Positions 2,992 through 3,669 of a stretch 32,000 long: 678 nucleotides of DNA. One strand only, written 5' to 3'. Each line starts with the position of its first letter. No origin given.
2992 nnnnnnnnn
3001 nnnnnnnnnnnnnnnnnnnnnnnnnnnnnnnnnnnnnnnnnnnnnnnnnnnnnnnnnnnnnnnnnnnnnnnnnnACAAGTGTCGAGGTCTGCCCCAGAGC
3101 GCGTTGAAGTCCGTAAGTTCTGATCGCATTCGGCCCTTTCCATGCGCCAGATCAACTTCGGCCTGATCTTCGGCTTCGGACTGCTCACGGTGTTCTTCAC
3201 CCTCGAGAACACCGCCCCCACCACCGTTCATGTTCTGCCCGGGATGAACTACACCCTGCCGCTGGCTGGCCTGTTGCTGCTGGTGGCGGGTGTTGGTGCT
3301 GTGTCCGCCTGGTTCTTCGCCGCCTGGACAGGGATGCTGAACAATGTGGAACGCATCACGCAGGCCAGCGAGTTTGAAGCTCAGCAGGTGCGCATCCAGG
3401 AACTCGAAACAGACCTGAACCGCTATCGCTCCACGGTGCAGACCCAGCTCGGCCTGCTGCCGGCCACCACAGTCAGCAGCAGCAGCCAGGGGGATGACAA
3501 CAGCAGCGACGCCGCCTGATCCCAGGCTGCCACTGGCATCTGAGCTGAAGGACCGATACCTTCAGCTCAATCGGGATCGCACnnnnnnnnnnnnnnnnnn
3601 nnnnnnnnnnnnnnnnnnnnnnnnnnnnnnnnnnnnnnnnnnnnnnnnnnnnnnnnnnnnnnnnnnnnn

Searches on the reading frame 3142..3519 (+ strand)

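Call 29: search_protein_families(library=pfam, proteins=[window:3142-3519:+], max_evalue=0.0001)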
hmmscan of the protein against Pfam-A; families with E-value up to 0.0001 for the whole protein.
window:3142-3519:+ (125 aa): 1 family
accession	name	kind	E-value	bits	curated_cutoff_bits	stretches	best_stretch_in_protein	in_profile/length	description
PF06305.16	LapA_dom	-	9e-08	32.4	28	1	22-92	1-63/64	Lipopolysaccharide assembly protein A domain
